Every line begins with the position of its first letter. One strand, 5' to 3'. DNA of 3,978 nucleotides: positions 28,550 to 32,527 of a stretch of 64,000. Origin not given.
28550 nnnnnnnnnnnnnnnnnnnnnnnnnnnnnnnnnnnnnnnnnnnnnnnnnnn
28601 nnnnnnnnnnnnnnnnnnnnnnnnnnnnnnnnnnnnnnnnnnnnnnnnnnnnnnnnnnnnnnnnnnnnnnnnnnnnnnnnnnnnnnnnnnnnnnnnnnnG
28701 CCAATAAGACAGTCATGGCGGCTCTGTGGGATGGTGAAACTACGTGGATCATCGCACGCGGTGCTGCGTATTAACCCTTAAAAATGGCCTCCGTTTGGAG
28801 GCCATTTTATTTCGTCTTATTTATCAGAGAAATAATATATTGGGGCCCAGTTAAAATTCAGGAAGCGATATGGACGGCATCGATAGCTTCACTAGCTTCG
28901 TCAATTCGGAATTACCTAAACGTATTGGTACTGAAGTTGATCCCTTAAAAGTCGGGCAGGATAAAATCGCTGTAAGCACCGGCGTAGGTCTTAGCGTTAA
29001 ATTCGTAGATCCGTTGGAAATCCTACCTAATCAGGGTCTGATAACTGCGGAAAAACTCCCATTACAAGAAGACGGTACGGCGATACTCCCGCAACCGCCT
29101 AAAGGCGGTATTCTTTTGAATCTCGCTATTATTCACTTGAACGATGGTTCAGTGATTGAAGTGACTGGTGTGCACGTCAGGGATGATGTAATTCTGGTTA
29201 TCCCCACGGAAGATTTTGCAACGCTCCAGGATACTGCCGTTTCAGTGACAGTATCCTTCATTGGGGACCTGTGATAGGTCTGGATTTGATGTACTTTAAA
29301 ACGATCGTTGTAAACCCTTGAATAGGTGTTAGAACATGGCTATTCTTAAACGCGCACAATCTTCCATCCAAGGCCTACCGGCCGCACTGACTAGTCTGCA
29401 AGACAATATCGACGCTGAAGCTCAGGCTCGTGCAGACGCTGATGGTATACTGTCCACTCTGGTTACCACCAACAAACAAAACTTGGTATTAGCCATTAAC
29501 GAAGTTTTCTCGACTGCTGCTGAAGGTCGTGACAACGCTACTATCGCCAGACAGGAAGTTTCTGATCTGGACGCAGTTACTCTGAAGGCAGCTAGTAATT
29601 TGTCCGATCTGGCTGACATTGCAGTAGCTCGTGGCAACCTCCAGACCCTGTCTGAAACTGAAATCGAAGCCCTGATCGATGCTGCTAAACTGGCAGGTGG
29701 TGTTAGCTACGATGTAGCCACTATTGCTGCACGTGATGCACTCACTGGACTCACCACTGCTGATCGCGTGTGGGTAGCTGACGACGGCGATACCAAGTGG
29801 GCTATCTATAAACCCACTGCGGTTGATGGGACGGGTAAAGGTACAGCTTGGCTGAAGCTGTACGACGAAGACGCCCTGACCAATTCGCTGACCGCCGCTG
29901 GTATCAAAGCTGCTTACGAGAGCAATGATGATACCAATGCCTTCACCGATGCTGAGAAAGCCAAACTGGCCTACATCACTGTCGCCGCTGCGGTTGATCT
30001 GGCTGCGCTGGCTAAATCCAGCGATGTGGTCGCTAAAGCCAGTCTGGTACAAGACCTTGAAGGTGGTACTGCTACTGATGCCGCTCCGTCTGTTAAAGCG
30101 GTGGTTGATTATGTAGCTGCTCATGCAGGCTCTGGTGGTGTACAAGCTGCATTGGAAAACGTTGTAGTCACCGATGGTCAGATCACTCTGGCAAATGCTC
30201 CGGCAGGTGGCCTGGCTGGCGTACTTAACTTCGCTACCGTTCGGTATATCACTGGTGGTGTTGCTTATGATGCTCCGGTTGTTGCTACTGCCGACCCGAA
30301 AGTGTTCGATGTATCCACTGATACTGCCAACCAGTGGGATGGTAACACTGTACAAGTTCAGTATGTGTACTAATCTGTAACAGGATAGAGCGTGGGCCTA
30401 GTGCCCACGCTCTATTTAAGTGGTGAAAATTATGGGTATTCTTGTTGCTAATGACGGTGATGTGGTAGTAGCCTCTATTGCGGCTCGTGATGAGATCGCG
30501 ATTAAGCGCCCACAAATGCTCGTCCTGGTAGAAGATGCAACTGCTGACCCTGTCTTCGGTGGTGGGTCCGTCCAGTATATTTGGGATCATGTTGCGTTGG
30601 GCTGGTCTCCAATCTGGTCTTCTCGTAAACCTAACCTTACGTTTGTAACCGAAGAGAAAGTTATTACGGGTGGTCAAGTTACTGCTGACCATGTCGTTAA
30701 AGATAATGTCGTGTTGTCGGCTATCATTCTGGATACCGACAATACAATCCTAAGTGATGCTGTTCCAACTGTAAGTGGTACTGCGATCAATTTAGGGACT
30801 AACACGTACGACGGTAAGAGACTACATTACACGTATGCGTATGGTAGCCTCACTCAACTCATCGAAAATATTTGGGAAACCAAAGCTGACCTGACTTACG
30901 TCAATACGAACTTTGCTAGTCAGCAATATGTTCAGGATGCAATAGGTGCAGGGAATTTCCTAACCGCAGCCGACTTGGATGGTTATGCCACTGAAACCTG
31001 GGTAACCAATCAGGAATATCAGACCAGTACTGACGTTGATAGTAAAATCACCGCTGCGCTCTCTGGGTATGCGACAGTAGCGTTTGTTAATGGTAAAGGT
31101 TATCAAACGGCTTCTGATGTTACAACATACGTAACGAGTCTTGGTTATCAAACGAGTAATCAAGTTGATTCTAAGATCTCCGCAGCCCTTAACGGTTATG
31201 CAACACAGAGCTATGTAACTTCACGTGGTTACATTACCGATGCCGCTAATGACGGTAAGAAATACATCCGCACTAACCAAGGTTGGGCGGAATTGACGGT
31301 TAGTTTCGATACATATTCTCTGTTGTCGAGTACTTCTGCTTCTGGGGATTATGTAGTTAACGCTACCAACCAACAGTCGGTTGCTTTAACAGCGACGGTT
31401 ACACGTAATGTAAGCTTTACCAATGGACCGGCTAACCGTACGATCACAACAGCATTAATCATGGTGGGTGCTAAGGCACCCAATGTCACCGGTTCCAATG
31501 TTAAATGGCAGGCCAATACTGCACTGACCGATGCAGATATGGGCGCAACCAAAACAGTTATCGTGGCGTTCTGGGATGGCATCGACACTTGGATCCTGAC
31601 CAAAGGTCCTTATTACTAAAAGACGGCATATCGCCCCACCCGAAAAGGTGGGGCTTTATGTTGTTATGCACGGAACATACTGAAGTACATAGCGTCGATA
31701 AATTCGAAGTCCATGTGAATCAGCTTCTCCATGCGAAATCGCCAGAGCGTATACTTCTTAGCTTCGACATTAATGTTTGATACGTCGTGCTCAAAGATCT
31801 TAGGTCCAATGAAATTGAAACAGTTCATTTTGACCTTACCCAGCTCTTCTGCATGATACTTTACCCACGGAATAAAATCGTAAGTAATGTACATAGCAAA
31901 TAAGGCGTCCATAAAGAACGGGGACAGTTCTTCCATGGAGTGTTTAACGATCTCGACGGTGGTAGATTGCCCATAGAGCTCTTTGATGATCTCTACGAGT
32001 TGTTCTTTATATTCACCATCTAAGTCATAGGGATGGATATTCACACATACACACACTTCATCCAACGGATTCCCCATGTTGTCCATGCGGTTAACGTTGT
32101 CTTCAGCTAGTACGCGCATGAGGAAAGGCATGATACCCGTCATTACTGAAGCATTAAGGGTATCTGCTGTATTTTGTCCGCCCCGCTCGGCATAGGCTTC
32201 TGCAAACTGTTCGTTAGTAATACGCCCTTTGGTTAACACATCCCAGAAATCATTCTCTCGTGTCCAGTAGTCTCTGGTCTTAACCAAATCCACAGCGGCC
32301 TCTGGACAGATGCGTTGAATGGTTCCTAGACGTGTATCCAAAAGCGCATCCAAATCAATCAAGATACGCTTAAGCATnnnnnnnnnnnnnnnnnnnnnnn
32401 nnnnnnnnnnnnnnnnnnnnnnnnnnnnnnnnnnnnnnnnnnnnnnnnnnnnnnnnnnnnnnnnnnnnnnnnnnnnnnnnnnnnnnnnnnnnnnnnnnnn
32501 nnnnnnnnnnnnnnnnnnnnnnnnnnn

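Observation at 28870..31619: Mosaic fibre cassette: separate anchor-domain paralog plus tip-domain paralog, with atypical codon usage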

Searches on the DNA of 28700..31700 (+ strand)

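Call 3: search_dna_similar(query=window:28700-31700:+, collection=phages, mode=near, max_rows=40)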
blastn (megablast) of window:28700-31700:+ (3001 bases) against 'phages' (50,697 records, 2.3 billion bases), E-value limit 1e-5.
No match.

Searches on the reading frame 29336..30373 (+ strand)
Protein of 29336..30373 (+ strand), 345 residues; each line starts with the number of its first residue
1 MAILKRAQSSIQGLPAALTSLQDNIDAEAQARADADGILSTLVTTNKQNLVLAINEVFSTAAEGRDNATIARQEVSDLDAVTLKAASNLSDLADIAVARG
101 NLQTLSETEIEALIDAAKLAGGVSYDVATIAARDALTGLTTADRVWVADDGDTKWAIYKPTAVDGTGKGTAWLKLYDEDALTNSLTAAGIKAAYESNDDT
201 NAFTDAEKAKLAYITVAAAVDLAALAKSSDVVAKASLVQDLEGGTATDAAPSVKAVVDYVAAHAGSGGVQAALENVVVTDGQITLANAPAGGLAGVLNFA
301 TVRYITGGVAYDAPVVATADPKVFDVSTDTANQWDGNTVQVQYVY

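Call 10: search_protein_families(library=phrogs, proteins=[window:29336-30373:+], max_evalue=0.001)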
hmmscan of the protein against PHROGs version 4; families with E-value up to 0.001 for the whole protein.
window:29336-30373:+ (345 aa): 3 families
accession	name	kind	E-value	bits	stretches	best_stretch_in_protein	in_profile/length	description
phrog_32345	-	tail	2.2e-201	669.5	1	1-345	1-347/348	tail fiber protein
phrog_31460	-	tail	0.00016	22.3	1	187-233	8-55/288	tail protein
phrog_26419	-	tail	0.00021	20.9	1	30-127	331-420/567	tail fiber protein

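Call 12: search_dna_similar(query=window:29336-30373:+, collection=phages, mode=protein, max_rows=40, max_evalue=0.001)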
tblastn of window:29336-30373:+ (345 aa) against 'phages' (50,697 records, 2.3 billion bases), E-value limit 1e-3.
Records with a match: 8; places in all: 8; records where one place covers at least 80% of the query: 7.
Best place of each record, by identity: <60% 8.
By first word of the organism name: Vibrio 6; Pseudomonas 2.
By host as written in the record: Pseudomonas fluorescens SBW25 2; Vibrio alginolyticus CECT 521 2; Vibrio parahaemolyticus TY18 1; Vibrio sp. 1; Vibrio parahaemolyticus 1; Vibrio alginolyticus NBRC 15630 = ATCC 17749 1.
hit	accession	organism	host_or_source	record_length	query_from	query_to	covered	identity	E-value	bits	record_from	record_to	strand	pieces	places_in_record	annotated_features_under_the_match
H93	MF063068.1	Pseudomonas phage Noxifer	Pseudomonas fluorescens SBW25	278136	1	345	100%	44.4%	1e-63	224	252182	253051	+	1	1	putative tail fiber protein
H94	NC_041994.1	Pseudomonas phage Noxifer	Pseudomonas fluorescens SBW25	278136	1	345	100%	44.4%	1e-63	224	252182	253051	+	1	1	tail fiber protein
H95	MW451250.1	Vibrio phage phiTY18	Vibrio parahaemolyticus TY18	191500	2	345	88%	37.3%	2e-15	153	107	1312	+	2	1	record has no annotation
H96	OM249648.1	Vibrio phage phiKT1024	Vibrio sp.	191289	4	345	88%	37.2%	2e-15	153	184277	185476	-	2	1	hypothetical protein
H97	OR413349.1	Vibrio phage pv27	Vibrio parahaemolyticus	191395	4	345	88%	37.2%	2e-15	153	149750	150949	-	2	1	tail fiber protein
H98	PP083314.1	Vibrio phage VB_VaC_SRILMA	Vibrio alginolyticus CECT 521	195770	1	345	87%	36.5%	8e-19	166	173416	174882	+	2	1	tail fiber protein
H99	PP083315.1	Vibrio phage VB_VaC_TDDLMA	Vibrio alginolyticus CECT 521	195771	1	345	87%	36.5%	8e-19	166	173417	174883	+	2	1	tail fiber protein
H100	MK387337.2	Vibrio phage Va1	Vibrio alginolyticus NBRC 15630 = ATCC ...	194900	87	345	62%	43.4%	2e-18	165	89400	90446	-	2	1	hypothetical protein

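Call 29: search_protein_families(library=pfam, proteins=[window:29336-30373:+], max_evalue=0.01)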
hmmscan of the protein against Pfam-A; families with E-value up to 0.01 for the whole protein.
window:29336-30373:+ (345 aa): 0 families

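Call 36: find_related_loci(query=window:29336-30373:+, collection=viral_contigs, flank=8000)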
Query window:29336-30373:+ (345 aa) in viral_contigs; peptide patterns used: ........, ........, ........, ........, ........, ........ (x = any residue, [..] = any of these).
53 stretches matched a pattern; 12 encode a relative of the query (tblastn E <= 1e-3); 12 distinct loci.
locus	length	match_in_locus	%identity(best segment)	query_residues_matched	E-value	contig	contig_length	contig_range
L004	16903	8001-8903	49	1-345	8e-72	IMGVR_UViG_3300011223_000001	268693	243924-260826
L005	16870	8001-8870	44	1-345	7e-68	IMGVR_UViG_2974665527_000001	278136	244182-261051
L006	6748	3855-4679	39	8-258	1e-42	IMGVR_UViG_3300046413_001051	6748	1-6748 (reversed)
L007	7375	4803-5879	46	1-220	3e-27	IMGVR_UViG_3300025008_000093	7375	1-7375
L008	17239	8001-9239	46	78-345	4e-27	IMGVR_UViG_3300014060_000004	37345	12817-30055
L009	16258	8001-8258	52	106-190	3e-19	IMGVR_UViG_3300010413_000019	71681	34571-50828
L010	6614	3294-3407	55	8-45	1e-5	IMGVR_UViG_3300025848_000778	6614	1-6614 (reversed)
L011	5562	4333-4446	55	8-45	1e-5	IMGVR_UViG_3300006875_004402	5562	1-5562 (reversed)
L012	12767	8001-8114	55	8-45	1e-5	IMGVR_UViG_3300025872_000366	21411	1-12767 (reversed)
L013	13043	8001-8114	55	8-45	2e-5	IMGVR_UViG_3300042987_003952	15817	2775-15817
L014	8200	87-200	53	8-45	5e-5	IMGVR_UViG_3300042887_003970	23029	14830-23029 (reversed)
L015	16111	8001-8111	57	21-57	2e-4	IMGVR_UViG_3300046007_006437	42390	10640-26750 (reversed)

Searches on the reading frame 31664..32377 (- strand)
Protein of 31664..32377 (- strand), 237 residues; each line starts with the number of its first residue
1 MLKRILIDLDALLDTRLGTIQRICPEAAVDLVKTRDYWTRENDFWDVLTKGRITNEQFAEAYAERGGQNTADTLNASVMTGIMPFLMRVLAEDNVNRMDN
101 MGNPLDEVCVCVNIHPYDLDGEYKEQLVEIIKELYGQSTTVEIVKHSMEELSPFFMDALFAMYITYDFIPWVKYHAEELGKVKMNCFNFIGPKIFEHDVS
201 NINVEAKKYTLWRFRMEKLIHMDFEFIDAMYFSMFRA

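Call 10: search_protein_families(library=phrogs, proteins=[window:31664-32377:-], max_evalue=0.001)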
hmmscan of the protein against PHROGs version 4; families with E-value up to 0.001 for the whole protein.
window:31664-32377:- (237 aa): 1 family
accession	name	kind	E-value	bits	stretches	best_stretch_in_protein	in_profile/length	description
phrog_3328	-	unknown function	2.3e-74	250.8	1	1-236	3-234/242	-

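Call 44: search_dna_similar(query=window:31664-32377:-, collection=phages, mode=protein, max_rows=60, rows=spread, max_evalue=1e-10)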
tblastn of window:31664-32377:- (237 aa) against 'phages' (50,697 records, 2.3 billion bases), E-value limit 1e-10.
Records with a match: 152; places in all: 152; records where one place covers at least 80% of the query: 152.
Best place of each record, by identity: 60-80% 8; <60% 144.
By first word of the organism name: Pseudomonas 67; Erwinia 37; Serratia 15; Ralstonia 13; Salmonella 5; Vibrio 4; Klebsiella 4; Burkholderia 3; Xanthomonas 2; Proteus 1; and 1 more.
By host as written in the record: Pseudomonas aeruginosa 28; Erwinia amylovora 26; - 10; Klebsiella pneumoniae 9; Pseudomonas aeruginosa PAO1 8; Erwinia amylovora ATCC 29780 8; Ralstonia solanacearum 6; Ralstonia pseudosolanacearum 5; and 34 more.
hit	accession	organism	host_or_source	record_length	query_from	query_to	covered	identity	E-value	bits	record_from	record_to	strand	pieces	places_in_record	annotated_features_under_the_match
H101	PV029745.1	Pseudomonas phage phiHQ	Pseudomonas aeruginosa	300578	1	237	100%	62.9%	4e-93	304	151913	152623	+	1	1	hypothetical protein (x2)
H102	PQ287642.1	Pseudomonas phage HHBS36_1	Pseudomonas aeruginosa BWKH36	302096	1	237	100%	62.9%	4e-93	304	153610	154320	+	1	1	hypothetical protein (x2)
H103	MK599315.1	Pseudomonas phage PA1C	Pseudomonas aeruginosa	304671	1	237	100%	62.9%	4e-93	304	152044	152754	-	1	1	hypothetical protein (x2)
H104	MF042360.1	Pseudomonas phage Phabio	Pseudomonas fluorescens SBW25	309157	1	234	99%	58.5%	4e-84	278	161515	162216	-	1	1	hypothetical protein (x2)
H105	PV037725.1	Pseudomonas phage Viktualia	Pseudomonas syringae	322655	2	234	98%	53.2%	4e-78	261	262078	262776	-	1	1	hypothetical protein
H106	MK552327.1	Pseudomonas phage Psa21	Pseudomonas syringae actinidae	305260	1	234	99%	45.3%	2e-58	204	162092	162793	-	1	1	hypothetical protein (x2)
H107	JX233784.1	Pseudomonas phage PA7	Pseudomonas aeruginosa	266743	1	236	100%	44.3%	4e-63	218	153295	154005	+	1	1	hypothetical protein (x2)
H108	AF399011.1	Pseudomonas phage phiKZ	-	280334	1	236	100%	44.3%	4e-63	218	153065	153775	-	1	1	PHIKZ147 | PHIKZ148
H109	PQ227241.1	Pseudomonas phage vB_PaeM_HUST_1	Pseudomonas aeruginosa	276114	1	236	100%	44.3%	5e-63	218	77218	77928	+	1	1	hypothetical protein (x2)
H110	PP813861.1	Pseudomonas phage vB_PaeM_FBPa36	Pseudomonas sp.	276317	1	236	100%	44.3%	6e-63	217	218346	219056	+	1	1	hypothetical protein (x2)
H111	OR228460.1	Pseudomonas phage fMGyn-Pae01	Pseudomonas aeruginosa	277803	1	236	100%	44.3%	6e-63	217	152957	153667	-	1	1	hypothetical protein (x2)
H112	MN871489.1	Pseudomonas phage PaZh_1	Pseudomonas aeruginosa PAO1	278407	1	236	100%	44.3%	6e-63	217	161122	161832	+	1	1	record has no annotation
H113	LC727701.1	Pseudomonas phage sp. NK1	Pseudomonas aeruginosa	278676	1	236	100%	44.3%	6e-63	217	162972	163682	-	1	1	hypothetical protein (x2)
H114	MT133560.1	Pseudomonas phage fnug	Pseudomonas aeruginosa PAO1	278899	1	236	100%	44.3%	6e-63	217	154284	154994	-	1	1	hypothetical protein (x2)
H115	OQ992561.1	Pseudomonas phage ANB1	Pseudomonas aeruginosa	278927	1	236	100%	44.3%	6e-63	217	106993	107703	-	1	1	hypothetical protein (x2)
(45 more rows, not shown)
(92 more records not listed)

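Call 45: get_annotated_region(hit=H104, flank=9000)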
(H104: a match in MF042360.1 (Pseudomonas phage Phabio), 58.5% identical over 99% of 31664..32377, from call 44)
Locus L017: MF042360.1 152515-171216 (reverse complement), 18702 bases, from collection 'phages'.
description: Pseudomonas phage Phabio, complete genome.
organism: Pseudomonas phage Phabio (NCBI taxid 2006668)
taxonomy: Viruses; Duplodnaviria; Heunggongvirae; Uroviricota; Caudoviricetes; Phabiovirus; Phabiovirus phabio
host: Pseudomonas fluorescens SBW25; source: compost; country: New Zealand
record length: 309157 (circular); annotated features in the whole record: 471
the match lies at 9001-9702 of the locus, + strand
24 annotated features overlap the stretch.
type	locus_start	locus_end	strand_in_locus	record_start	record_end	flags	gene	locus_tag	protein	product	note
CDS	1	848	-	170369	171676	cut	-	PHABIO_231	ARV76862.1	virion structural protein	Virion structural protein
CDS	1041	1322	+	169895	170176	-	-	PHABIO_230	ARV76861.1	hypothetical protein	-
CDS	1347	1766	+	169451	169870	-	-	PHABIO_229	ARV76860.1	hypothetical protein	-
CDS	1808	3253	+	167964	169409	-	-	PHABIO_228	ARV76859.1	ribonuclease H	Ribonuclease H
CDS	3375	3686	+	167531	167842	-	-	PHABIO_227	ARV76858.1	hypothetical protein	-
CDS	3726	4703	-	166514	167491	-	-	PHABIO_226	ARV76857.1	virion structural protein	Virion structural protein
CDS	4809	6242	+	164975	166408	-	-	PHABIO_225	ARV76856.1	putative UsvX protein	Putative UsvX protein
CDS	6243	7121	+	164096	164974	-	-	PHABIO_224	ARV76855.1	hypothetical protein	-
CDS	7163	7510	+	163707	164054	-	-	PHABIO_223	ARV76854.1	hypothetical protein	-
CDS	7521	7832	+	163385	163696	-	-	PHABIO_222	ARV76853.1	hypothetical protein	-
CDS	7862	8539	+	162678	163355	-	-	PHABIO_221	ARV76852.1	virion structural protein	Virion structural protein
CDS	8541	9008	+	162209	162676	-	-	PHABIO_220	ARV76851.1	hypothetical protein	-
CDS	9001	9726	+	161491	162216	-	-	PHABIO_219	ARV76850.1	hypothetical protein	-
CDS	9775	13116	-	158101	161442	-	-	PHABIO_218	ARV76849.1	tail fiber protein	Tail fiber protein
CDS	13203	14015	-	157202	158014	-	-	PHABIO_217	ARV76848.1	virion structural protein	Virion structural protein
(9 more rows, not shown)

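Call 46: get_annotated_region(hit=H105, flank=9000)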
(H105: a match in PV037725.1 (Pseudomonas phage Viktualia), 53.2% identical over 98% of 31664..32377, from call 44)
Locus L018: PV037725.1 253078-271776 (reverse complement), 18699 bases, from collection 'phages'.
description: Pseudomonas phage Viktualia, complete genome.
organism: Pseudomonas phage Viktualia (NCBI taxid 3395522)
taxonomy: Viruses
host: Pseudomonas syringae; source: -; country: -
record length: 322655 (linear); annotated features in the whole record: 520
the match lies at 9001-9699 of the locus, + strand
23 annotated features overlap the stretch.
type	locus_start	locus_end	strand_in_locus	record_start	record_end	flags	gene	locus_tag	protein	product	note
CDS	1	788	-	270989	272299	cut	-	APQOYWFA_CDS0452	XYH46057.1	virion structural protein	-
CDS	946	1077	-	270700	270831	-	-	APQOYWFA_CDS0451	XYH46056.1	hypothetical protein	-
CDS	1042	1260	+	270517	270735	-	-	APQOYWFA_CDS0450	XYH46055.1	hypothetical protein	-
CDS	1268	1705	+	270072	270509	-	-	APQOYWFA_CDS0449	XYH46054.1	hypothetical protein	-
CDS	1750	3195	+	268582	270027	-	-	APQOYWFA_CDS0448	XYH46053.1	ribonuclease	-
CDS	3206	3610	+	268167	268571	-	-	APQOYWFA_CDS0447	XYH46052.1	hypothetical protein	-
CDS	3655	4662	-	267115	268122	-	-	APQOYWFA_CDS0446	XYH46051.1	hypothetical protein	-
CDS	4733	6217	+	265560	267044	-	-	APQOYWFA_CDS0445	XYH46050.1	UvsX-like recombinase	-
CDS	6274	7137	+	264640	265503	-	-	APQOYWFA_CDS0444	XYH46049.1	hypothetical protein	-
CDS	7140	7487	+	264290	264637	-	-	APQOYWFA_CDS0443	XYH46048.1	hypothetical protein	-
CDS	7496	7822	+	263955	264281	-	-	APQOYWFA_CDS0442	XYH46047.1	hypothetical protein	-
CDS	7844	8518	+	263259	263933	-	-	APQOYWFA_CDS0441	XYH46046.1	RNA polymerase beta subunit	-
CDS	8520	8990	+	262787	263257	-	-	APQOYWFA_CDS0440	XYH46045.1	hypothetical protein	-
CDS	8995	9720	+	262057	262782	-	-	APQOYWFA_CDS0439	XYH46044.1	hypothetical protein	-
CDS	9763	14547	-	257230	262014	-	-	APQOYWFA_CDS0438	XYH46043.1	tail fiber protein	-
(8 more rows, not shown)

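Call 47: get_annotated_region(hit=H106, flank=9000)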
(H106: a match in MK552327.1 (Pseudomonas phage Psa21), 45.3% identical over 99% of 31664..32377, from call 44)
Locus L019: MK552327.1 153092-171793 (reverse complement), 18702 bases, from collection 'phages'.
description: Pseudomonas phage Psa21, complete genome.
organism: Pseudomonas phage Psa21 (NCBI taxid 2530023)
taxonomy: Viruses; Duplodnaviria; Heunggongvirae; Uroviricota; Caudoviricetes; Tepukevirus; Tepukevirus Psa21
host: Pseudomonas syringae actinidae; source: Leaf Litter (L1), Te Puke; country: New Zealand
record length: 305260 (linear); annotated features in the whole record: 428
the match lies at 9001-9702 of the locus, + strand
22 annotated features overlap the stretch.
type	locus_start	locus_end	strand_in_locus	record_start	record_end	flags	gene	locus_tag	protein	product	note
CDS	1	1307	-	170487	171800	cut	-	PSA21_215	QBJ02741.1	virion structural protein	-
CDS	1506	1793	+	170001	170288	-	-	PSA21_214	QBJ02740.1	hypothetical protein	-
CDS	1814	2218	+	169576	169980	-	-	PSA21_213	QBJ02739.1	hypothetical protein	-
CDS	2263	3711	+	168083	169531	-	-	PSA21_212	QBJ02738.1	ribonuclease H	-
CDS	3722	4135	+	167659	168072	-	-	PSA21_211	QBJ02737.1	hypothetical protein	-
CDS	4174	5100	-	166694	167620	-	-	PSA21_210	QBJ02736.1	virion structural protein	-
CDS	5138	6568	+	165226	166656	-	-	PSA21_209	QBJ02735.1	putative UsvX protein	-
CDS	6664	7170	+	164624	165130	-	-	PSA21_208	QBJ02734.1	hypothetical protein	-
CDS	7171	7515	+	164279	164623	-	-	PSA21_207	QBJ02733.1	hypothetical protein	-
CDS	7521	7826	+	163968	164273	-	-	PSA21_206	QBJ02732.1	hypothetical protein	-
CDS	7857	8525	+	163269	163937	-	-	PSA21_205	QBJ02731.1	virion structural protein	-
CDS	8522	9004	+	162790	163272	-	-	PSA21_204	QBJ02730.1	hypothetical protein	-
CDS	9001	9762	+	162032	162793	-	-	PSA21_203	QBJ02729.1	hypothetical protein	-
CDS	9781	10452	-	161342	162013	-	-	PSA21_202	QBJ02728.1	hypothetical protein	-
CDS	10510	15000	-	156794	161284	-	-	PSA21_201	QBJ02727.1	virion structural protein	-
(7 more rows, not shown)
